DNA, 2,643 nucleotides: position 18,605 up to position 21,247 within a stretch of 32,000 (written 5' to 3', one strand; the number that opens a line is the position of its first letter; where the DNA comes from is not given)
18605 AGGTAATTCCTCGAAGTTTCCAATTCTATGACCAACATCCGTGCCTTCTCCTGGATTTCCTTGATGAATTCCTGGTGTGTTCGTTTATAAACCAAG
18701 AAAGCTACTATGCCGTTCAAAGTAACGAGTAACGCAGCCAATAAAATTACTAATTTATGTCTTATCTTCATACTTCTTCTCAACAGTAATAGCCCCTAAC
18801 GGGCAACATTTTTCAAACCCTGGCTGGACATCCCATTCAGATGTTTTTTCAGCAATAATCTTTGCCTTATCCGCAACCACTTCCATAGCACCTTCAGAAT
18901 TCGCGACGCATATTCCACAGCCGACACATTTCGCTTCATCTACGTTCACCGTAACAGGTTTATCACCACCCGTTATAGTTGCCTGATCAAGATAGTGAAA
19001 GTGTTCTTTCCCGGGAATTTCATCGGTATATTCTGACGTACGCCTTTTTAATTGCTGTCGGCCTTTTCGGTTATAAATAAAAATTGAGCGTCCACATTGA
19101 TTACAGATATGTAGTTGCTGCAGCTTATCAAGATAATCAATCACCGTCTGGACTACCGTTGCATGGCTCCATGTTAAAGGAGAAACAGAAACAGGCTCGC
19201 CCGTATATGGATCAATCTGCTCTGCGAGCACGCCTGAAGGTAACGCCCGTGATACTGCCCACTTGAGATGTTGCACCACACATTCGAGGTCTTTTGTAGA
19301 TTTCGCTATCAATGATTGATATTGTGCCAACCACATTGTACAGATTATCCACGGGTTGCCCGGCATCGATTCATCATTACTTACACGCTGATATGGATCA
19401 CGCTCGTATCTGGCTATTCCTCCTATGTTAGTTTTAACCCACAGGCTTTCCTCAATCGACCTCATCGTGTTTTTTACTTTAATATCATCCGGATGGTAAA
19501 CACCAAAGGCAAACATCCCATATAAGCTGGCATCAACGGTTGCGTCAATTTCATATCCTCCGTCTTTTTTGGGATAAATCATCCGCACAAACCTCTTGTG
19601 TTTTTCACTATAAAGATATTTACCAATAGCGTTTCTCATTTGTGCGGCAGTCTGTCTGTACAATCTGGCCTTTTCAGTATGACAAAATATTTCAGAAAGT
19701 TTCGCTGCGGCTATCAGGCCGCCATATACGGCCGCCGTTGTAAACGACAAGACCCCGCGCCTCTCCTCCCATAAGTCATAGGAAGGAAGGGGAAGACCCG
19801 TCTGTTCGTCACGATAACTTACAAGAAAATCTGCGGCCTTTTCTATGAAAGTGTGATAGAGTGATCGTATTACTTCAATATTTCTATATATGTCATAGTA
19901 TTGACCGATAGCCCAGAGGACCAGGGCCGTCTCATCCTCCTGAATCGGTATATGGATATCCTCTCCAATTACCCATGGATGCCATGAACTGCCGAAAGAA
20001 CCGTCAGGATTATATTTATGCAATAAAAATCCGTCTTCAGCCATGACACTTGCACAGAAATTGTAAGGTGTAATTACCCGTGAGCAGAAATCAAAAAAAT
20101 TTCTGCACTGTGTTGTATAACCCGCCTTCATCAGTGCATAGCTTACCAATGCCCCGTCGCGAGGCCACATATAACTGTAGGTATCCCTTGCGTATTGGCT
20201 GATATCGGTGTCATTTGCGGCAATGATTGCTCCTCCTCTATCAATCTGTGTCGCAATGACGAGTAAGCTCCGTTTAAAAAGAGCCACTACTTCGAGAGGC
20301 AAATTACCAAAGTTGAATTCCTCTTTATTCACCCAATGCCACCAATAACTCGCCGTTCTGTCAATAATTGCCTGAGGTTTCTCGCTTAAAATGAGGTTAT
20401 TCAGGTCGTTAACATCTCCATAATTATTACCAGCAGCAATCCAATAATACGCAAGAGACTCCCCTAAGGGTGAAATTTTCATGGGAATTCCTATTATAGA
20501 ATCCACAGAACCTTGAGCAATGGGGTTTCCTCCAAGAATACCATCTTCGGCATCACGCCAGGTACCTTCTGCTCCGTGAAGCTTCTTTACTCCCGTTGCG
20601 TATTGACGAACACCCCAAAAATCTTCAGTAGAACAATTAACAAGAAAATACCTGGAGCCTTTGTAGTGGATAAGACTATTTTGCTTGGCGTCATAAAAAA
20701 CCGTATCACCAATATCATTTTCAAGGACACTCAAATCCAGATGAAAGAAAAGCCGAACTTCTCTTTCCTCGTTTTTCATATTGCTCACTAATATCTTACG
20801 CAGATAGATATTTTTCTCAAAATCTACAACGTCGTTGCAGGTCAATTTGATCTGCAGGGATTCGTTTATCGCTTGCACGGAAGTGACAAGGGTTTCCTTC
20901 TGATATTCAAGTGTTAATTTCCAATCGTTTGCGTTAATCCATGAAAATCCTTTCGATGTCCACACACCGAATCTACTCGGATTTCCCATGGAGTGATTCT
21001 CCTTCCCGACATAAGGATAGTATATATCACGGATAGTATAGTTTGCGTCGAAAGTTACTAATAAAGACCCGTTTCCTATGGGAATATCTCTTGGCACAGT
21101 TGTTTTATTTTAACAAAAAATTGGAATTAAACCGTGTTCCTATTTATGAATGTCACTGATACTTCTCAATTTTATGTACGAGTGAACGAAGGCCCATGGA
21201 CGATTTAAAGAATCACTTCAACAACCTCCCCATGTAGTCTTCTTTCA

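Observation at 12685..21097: Ammonium-sensor kinase and heme-c sensor hybrid kinase bracket two output-less receiver proteins in an operon headed by a GH15-ferredoxin enzyme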

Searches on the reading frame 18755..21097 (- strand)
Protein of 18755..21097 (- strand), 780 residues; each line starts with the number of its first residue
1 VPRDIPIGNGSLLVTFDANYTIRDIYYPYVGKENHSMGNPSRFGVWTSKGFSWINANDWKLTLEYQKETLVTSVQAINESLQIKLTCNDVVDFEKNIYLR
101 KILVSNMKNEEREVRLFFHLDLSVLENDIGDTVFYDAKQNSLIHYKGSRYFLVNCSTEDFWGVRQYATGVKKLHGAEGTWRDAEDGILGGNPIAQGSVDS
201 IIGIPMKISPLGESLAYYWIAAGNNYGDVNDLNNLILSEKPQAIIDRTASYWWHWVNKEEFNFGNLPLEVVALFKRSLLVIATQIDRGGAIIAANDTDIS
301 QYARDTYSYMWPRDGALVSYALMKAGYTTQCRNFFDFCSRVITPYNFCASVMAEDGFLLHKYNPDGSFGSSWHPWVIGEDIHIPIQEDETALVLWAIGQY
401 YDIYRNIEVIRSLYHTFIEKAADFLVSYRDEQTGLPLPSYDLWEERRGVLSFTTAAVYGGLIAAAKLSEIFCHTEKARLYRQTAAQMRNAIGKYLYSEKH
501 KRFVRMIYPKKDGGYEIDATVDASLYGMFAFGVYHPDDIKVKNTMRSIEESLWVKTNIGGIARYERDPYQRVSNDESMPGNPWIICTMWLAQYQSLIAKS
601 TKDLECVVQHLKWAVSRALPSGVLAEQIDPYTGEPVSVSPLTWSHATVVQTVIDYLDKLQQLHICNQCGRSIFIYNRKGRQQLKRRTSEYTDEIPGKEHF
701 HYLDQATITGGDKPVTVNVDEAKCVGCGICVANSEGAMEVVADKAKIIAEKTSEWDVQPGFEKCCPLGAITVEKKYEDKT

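Call 3: search_protein_families(library=pfam, proteins=[window:18755-21097:-], max_evalue=0.01)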
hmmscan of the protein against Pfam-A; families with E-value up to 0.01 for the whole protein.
window:18755-21097:- (780 aa): 3 families
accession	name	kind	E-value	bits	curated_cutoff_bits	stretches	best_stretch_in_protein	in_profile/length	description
PF00723.27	Glyco_hydro_15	-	4.4e-33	115.3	22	1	288-651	23-425/427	Glycosyl hydrolases family 15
PF22422.2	MGH1-like_GH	-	0.0019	18.3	27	1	452-637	174-349/356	Mannosylglycerate hydrolase MGH1-like glycoside hydrolase domain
PF00037.32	Fer4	-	0.0092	16.2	21.1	1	718-731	2-15/24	4Fe-4S binding domain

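Call 4: search_protein_families(library=ncbifam, proteins=[window:18755-21097:-], max_evalue=0.01)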
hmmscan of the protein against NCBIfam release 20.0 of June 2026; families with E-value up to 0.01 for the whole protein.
window:18755-21097:- (780 aa): 6 families
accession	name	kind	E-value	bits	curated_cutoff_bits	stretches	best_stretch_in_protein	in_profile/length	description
TIGR01577.1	oligosac_amyl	hypoth_equivalog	5.3e-97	325.9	820.7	1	12-655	1-613/616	oligosaccharide amylase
TIGR01535.1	glucan_glucosid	equivalog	1.5e-25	89.8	741.9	1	83-651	70-642/662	glucan 1,4-alpha-glucosidase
NF041084.1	trehalase_H1_Arch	equivalog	3.7e-25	88.6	820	1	212-654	157-569/570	alpha,alpha-trehalase TreH1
NF041085.1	trehalase_H2_Arch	equivalog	1.1e-21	76.9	1000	1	240-655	185-576/579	alpha,alpha-trehalase TreH2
NF042987.1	OGOR_delta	exception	0.0075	16.4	125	0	707-765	16-71/89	2-oxoglutarate ferredoxin oxidoreductase subunit delta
NF005503.0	PRK07118.1-2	equivalog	0.0076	15.5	252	0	717-773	162-218/292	RnfABCDGE type electron transport complex subunit B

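Call 19: find_homologous_proteins(query=window:18755-21097:-, max_evalue=1e-20)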
Query window:18755-21097:- (780 aa): 8000 proteins with E <= 1e-20 among 8000 candidates; the best 120 are listed.
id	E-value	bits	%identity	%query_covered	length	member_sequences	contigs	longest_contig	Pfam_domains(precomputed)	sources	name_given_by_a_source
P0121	0.0e+0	1755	100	95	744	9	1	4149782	PF00723.28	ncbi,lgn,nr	ncbi:MAG: glycoside hydrolase family 15 protein [Candidatus Scalindua sp.]|nr:glycoside hydrolase fa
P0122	0.0e+0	1493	79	100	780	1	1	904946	PF00723.28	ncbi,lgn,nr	ncbi:MAG: glycoside hydrolase family 15 protein [Candidatus Brocadiaceae bacterium]|nr:glycoside hyd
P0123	0.0e+0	1439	76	100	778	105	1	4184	PF00723.28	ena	-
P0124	0.0e+0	1434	75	100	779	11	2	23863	PF00723.28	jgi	-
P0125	0.0e+0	1429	76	99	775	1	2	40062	PF00723.28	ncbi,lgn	-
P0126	0.0e+0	1429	75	100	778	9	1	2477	PF00723.28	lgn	-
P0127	0.0e+0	1427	75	99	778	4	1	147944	PF00723.28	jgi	jgi:oligosaccharide amylase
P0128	0.0e+0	1423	75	100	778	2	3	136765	PF00723.28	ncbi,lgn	-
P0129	0.0e+0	1421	75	99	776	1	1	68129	PF00723.28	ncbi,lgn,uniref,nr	ncbi:MAG: Glucoamylase [Candidatus Jettenia ecosi]|uniref:Glucoamylase n=1 Tax=Candidatus Jettenia e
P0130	0.0e+0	1420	75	99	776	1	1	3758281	PF00723.28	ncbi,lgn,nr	ncbi:MAG: glycoside hydrolase family 15 protein [Candidatus Jettenia sp. CY-1]|nr:MAG: glycoside hyd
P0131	0.0e+0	1420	75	99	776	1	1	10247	PF00723.28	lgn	-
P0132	0.0e+0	1419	75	100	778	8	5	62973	PF00723.28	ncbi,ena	-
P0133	0.0e+0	1415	76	99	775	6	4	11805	PF00723.28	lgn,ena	-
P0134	0.0e+0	1414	74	99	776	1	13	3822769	PF00723.28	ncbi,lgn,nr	ncbi:MAG: glycoside hydrolase family 15 protein [Candidatus Jettenia sp.]|nr:MAG: glycoside hydrolas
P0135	0.0e+0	1409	74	99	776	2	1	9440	PF00723.28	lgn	-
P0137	0.0e+0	1406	75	99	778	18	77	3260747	PF00723.28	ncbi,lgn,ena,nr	ncbi:Glucoamylase precursor [Candidatus Brocadiaceae bacterium B188]|nr:glycoside hydrolase family 1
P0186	5.8e-250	849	48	99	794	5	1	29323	PF00037.33,PF00723.28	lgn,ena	-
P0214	4.8e-248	843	48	99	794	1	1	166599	PF12838.13,PF00723.28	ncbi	-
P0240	9.3e-247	839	47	100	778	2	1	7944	PF14697.12,PF12838.13,PF00723.28,PF22422.3,PF22124.3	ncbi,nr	ncbi:MAG: glycoside hydrolase family 15 protein [Planctomycetia bacterium]|nr:glycoside hydrolase fa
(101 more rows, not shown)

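Call 20: find_encoding_contigs(protein=P0122, flank=10000, max_places=1)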
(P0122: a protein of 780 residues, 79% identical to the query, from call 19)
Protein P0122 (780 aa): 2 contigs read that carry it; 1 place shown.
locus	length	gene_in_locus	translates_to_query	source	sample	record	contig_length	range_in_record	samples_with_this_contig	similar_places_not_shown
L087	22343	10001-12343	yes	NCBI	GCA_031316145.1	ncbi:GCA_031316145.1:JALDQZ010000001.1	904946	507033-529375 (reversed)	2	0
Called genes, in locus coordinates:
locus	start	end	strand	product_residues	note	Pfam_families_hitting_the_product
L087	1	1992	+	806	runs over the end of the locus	PF00122:E1-E2_ATPase, PF00702:Hydrolase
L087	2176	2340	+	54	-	PF03597:FixS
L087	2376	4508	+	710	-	PF00115:COX1, PF02433:FixO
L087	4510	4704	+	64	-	PF05545:FixQ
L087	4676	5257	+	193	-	PF14715:FixP_N, PF13442:Cytochrome_CBB3, PF00034:Cytochrom_C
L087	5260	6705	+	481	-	PF12801:Fer4_5, PF12838:Fer4_7 (faint), PF13187:Fer4_9 (faint), PF13237:Fer4_10 (faint), PF13534:Fer4_17 (faint), PF13746:Fer4_18, PF11614:FixG_C (weak)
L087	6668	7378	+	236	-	PF13386:DsbD_2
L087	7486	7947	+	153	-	PF00582:Usp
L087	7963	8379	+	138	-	PF01951:Archease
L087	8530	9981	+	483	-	PF01139:RtcB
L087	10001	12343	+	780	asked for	PF00723:Glyco_hydro_15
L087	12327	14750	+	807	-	PF11845:Tll0287-like, PF00672:HAMP, PF00512:HisKA, PF02518:HATPase_c, PF00072:Response_reg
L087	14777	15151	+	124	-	PF23198:PDE8A_N (weak), PF00072:Response_reg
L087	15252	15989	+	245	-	PF00072:Response_reg, PF13188:PAS_8 (faint)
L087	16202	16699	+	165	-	PF22811:Zn_ribbon_NrdR, PF03477:ATP-cone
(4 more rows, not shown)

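Call 21: find_encoding_contigs(protein=P0137, flank=10000, max_places=1)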
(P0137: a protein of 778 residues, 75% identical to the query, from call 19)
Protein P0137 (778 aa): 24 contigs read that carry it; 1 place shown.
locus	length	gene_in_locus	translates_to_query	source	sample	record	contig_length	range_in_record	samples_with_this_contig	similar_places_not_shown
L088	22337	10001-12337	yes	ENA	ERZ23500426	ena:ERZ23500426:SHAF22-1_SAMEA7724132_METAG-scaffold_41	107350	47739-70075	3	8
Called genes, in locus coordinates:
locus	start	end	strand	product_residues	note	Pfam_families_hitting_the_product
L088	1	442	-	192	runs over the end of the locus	PF02525:Flavodoxin_2, PF03358:FMN_red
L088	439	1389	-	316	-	PF01073:3Beta_HSD (weak), PF01370:Epimerase, PF02719:Polysacc_synt_2 (faint), PF07993:NAD_binding_4 (faint), PF16363:GDP_Man_Dehyd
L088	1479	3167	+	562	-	PF00890:FAD_binding_2, PF01266:DAO (weak), PF03486:HI0933_like (faint), PF07992:Pyr_redox_2 (weak), PF12831:FAD_oxidored (faint), PF02910:Succ_DH_flav_C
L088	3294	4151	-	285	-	PF00583:Acetyltransf_1, PF13673:Acetyltransf_10 (weak), PF13508:Acetyltransf_7, PF13527:Acetyltransf_9 (faint)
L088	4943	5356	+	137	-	PF01894:YjbQ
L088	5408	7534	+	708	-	PF14691:Fer4_20, PF07992:Pyr_redox_2, PF13450:NAD_binding_8 (weak), PF13237:Fer4_10, PF14697:Fer4_21 (weak), PF12838:Fer4_7 (weak), PF13187:Fer4_9, PF02662:FlpD, +6 more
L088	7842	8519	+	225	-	PF12225:DUF5981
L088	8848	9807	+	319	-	PF02219:MTHFR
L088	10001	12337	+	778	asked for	PF00723:Glyco_hydro_15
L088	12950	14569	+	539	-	PF03023:MurJ, PF13440:Polysacc_synt_3 (weak), PF01554:MatE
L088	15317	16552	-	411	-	PF13173:AAA_14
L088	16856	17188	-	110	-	PF02452:PemK_toxin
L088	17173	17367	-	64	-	PF10047:DUF2281 (weak)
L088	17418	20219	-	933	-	PF02384:N6_Mtase (faint), PF07669:Eco57I, PF12950:TaqI_C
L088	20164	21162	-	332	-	-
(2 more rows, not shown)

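Call 22: find_encoding_contigs(protein=P0130, flank=10000, max_places=1)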
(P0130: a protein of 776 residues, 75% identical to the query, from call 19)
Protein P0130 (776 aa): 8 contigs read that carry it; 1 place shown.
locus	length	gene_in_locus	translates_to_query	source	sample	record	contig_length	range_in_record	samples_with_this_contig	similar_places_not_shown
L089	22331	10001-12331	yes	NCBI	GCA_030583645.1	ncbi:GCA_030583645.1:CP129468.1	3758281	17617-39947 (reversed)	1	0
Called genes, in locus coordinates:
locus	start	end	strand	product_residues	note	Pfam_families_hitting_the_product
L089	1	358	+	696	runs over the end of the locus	PF02629:CoA_binding, PF13380:CoA_binding_2, PF13607:Succ_CoA_lig, PF19045:Ligase_CoA_2, PF13549:ATP-grasp_5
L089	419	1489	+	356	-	PF13500:AAA_26, PF07085:DRTGG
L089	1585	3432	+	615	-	PF06480:FtsH_ext, PF00004:AAA, PF17862:AAA_lid_3, PF01434:Peptidase_M41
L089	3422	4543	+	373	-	PF13426:PAS_9 (weak), PF08447:PAS_3, PF00990:GGDEF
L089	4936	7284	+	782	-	PF02190:LON_substr_bdg, PF00004:AAA, PF07728:AAA_5, PF22667:Lon_lid, PF05362:Lon_C, PF13541:ChlI (weak)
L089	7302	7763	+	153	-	PF00582:Usp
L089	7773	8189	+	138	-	PF01951:Archease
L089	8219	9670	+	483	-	PF01139:RtcB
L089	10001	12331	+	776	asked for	PF00723:Glyco_hydro_15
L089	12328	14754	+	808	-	PF11845:Tll0287-like, PF00672:HAMP (weak), PF00512:HisKA, PF02518:HATPase_c, PF00072:Response_reg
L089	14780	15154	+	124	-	PF00072:Response_reg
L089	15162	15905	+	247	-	PF00072:Response_reg, PF00989:PAS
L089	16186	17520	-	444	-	PF00324:AA_permease, PF13520:AA_permease_2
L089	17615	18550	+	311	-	-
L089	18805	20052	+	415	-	PF03702:AnmK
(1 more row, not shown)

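Call 54: search_solved_structures(query=window:18755-21097:-, max_evalue=0.00001, show_alignments=1)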
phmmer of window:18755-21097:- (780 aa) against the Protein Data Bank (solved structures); distinct sequences matched with E-value up to 0.00001: 2.
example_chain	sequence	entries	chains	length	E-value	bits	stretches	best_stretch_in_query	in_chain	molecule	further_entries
1lf6_A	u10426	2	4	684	7.1e-10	40.4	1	412-649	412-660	glucoamylase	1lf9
27xj_A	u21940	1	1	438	2.1e-08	35.5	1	439-652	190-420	glucan 1,4-alpha-glucosidase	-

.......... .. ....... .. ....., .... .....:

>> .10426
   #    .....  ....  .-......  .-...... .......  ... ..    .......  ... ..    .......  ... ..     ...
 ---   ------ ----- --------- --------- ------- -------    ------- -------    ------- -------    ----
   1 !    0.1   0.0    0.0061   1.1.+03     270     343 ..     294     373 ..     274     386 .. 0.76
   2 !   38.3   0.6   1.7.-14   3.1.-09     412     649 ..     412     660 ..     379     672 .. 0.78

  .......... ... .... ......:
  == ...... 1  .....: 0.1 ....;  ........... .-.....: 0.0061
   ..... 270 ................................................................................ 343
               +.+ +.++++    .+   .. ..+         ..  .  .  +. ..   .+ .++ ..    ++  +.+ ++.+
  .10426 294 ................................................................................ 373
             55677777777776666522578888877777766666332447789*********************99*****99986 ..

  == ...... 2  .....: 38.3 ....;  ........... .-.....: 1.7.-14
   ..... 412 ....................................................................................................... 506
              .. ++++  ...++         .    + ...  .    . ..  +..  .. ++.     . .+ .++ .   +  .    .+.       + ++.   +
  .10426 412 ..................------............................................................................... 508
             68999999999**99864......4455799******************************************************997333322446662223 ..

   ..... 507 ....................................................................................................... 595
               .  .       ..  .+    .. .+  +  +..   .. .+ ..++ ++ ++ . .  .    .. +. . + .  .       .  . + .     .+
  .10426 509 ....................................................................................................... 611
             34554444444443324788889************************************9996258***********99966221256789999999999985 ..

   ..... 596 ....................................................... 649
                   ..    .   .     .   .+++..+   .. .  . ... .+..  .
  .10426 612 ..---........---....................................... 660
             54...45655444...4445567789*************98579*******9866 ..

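Call 78: predict_structure(alignment_id=A3)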
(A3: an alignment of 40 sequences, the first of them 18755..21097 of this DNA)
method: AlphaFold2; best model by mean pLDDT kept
length: 780 residues; sequences in the alignment: 40
mean_pLDDT: 83.2   pTM: 0.82
mean pLDDT of the five models: 83.2, 82.5, 82.5, 80.7, 79.5
residues with pLDDT >= 90: 399; 70-90: 234; 50-70: 89; < 50: 58
segments of 3 or more residues with pLDDT < 50: 31-38, 173-176, 296-308, 346-351, 679-698, 777-780
pLDDT, mean of each block of 10 residues (from residue 1): 79 87 77 48 90 93 95 97 98 97 97 93 66 85 88 92 83 53 65 60 94 98 96 96 97 88 88 95 87 55 46 88 91 92 56 68 72 67 78 96 90 94 93 88 74 96 97 97 98 97 93 89 94 97 98 94 87 85 95 96 94 93 89 79 85 94 73 60 29 40 84 82 72 81 80 83 77 62
secondary structure, 60 per line:
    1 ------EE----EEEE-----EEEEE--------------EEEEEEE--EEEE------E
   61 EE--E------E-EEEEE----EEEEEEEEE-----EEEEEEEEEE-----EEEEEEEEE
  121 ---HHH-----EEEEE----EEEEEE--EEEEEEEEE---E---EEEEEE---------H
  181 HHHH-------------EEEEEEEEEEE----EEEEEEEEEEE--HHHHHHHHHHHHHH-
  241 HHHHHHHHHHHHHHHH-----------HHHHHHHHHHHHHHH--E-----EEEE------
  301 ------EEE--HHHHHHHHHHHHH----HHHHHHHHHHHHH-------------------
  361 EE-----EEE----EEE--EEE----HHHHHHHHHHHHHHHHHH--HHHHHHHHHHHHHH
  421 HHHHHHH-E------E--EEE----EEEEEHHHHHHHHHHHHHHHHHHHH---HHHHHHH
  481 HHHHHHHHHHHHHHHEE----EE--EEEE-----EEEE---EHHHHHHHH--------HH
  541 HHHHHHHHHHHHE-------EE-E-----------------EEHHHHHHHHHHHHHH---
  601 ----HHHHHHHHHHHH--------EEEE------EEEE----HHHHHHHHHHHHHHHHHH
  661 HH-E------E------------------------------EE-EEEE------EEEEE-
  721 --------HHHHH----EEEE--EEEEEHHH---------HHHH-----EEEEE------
elements in order (helices of 4 or more, strands of 3 or more residues): E13-16 E22-26 E41-47 E50-53 E60-62 E74-78 E83-91 E97-106 E112-120 E132-136 E141-146 E149-157 E165-170 H180-184 E198-208 E213-223 H226-239 H241-256 H268-282 E291-294 E307-309 H312-324 H329-341 E368-370 E375-377 E380-382 H387-404 H407-427 E439-441 E446-450 H451-470 H474-495 E506-509 E515-518 H523-530 H539-552 H584-597 H605-616 E625-628 E635-638 H643-662 E705-708 E715-719 H729-733 E738-741 E744-748 H761-764 E770-774
